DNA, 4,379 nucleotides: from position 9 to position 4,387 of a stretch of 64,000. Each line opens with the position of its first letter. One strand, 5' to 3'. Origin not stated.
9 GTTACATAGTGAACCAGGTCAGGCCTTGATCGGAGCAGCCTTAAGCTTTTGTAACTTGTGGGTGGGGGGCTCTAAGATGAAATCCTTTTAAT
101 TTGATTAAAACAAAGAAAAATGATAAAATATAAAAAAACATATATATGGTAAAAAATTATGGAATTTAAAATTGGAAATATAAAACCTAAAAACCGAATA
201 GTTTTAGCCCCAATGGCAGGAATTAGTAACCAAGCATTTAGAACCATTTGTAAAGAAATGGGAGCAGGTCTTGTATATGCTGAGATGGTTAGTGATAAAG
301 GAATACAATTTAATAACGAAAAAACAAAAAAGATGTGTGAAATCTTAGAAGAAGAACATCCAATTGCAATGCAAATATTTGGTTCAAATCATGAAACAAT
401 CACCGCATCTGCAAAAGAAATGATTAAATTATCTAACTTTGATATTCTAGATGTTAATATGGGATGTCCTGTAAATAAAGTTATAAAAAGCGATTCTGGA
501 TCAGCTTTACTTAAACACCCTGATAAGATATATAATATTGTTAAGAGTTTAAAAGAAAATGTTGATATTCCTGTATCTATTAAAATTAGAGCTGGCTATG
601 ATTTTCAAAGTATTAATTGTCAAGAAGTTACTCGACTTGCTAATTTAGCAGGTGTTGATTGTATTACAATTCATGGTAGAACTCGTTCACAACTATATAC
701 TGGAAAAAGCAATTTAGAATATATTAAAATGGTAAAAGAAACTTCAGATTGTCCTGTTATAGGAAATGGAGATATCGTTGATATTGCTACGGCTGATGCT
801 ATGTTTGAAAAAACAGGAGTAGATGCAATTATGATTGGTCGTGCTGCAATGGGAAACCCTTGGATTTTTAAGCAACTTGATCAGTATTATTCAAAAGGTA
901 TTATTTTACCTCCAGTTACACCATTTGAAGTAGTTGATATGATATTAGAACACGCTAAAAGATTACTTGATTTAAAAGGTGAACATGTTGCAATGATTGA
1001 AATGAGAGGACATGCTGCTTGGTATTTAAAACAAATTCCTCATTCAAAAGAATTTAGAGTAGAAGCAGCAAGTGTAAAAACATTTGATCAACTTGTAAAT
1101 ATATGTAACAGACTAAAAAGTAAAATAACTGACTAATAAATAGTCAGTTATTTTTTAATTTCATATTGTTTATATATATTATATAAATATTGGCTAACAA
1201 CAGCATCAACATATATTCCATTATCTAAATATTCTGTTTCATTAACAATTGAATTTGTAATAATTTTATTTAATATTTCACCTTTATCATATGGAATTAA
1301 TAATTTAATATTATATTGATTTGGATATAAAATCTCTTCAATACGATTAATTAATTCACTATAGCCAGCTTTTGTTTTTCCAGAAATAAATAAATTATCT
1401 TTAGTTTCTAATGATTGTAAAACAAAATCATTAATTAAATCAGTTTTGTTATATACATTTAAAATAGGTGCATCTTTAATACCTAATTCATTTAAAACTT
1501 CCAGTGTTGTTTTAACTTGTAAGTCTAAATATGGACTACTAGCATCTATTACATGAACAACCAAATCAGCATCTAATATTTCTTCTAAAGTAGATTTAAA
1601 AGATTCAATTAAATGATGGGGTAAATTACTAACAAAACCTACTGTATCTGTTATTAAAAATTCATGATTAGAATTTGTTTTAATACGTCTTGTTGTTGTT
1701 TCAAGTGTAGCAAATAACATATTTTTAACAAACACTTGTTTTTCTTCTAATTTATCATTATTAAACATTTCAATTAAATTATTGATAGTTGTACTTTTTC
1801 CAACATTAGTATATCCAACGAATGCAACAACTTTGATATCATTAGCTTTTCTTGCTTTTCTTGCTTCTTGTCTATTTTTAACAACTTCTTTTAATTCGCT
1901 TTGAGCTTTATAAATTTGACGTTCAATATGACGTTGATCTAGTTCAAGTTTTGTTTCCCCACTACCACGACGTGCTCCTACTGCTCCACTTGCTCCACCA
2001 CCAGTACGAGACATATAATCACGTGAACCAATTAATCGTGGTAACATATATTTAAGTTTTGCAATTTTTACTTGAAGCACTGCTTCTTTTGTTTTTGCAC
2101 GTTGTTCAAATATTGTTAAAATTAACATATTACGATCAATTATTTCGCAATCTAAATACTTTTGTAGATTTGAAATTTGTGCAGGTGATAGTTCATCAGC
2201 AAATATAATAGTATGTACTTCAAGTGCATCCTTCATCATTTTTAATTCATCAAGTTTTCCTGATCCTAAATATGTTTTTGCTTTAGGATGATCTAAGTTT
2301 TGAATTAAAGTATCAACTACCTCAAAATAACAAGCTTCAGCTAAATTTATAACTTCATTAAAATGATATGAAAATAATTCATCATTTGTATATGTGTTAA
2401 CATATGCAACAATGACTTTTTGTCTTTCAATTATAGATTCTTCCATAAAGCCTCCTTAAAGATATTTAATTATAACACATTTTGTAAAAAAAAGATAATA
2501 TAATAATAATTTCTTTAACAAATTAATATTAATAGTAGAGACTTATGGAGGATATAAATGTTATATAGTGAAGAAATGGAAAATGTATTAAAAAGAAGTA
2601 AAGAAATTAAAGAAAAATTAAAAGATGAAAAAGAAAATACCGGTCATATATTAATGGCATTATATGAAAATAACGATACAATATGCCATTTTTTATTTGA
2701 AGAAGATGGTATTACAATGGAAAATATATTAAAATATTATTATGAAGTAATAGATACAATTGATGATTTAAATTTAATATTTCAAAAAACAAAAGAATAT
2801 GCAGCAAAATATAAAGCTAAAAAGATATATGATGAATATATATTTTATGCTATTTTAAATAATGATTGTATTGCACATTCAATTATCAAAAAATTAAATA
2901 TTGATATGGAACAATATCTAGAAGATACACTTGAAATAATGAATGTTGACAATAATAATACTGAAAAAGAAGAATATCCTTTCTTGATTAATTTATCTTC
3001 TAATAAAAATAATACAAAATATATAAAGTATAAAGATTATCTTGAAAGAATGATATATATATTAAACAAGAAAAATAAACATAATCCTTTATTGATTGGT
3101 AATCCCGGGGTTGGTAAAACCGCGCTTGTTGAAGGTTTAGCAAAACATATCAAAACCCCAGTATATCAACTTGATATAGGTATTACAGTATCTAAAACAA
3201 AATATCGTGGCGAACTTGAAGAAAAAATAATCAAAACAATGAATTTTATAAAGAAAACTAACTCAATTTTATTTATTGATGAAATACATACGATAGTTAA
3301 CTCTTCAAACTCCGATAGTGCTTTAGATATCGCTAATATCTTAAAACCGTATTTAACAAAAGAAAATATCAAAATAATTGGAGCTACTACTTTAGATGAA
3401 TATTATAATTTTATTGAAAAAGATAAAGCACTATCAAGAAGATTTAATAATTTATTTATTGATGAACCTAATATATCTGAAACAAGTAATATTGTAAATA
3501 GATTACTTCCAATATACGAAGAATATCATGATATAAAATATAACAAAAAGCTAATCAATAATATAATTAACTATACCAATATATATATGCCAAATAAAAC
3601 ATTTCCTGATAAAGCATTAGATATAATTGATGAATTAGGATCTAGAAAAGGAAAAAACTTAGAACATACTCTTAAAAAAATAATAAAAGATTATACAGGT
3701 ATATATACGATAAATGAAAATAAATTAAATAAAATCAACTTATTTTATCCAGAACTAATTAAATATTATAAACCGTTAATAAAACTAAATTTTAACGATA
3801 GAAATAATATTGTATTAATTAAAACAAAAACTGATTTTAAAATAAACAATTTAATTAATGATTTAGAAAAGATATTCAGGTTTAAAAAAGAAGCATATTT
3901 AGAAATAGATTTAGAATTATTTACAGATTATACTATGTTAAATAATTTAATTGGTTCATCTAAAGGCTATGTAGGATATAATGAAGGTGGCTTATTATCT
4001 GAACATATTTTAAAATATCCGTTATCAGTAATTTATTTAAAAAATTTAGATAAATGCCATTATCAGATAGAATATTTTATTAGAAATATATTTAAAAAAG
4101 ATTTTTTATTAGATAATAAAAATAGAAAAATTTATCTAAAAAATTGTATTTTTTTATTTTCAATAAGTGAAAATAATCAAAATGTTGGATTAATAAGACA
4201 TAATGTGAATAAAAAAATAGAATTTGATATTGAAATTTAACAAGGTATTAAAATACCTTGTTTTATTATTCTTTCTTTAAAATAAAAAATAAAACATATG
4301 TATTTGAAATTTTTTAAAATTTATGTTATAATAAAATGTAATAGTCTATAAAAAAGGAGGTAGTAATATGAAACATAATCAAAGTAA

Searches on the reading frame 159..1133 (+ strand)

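Call 60: search_protein_families(library=pfam, proteins=[window:159-1133:+], max_evalue=0.00001)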
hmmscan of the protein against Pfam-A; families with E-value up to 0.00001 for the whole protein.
window:159-1133:+ (325 aa): 1 family
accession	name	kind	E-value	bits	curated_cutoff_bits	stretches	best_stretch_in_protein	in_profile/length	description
PF01207.24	Dus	-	2e-88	296.9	20.4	1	16-316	2-302/311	Dihydrouridine synthase (Dus)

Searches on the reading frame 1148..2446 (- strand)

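Call 60: search_protein_families(library=pfam, proteins=[window:1148-2446:-], max_evalue=0.00001)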
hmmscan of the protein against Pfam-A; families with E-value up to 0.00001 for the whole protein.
window:1148-2446:- (432 aa): 3 families
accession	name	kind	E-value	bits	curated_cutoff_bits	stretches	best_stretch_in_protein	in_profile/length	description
PF13167.11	GTP-bdg_N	-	1.6e-27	96.3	25.4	1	28-113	3-88/89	GTP-binding GTPase N-terminal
PF16360.10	GTP-bdg_M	-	1.1e-24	87.1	29.5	1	116-199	1-79/79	GTP-binding GTPase Middle Region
PF01926.29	MMR_HSR1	-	3.9e-20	72.5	21.9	1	207-334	2-113/113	50S ribosome-binding GTPase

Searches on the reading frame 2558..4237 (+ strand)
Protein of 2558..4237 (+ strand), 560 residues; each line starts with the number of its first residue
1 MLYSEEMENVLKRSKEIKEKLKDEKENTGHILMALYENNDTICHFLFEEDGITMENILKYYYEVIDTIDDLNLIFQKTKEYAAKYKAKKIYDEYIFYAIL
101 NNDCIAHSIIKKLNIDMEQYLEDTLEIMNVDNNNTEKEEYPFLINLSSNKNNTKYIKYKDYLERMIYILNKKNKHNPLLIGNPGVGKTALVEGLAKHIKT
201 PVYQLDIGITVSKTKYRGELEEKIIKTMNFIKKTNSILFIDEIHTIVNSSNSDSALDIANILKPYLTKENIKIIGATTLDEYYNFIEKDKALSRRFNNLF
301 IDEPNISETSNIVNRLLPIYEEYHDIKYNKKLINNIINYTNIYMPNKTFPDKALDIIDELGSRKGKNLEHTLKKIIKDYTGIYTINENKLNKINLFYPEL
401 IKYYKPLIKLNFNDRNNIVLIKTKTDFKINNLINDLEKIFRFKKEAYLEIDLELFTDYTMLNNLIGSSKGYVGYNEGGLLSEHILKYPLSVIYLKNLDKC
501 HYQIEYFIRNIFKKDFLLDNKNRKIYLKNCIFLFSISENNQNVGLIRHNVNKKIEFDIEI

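Call 60: search_protein_families(library=pfam, proteins=[window:2558-4237:+], max_evalue=0.00001)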
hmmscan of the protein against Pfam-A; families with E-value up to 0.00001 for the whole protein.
window:2558-4237:+ (560 aa): 4 families
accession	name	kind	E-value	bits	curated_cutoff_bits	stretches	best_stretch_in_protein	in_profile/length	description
PF00004.35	AAA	-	4.8e-18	66.3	21.2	1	178-282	2-111/131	ATPase family associated with various cellular activities (AAA)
PF07724.20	AAA_2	-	7.8e-17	62.2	27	1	432-535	19-122/166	AAA domain (Cdc48 subfamily)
PF17871.7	AAA_lid_9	-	8.4e-14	51.8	22.8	1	307-376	3-72/104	AAA lid domain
PF05621.17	TniB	-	6.2e-08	32.7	22.4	0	216-300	100-183/189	Bacterial TniB protein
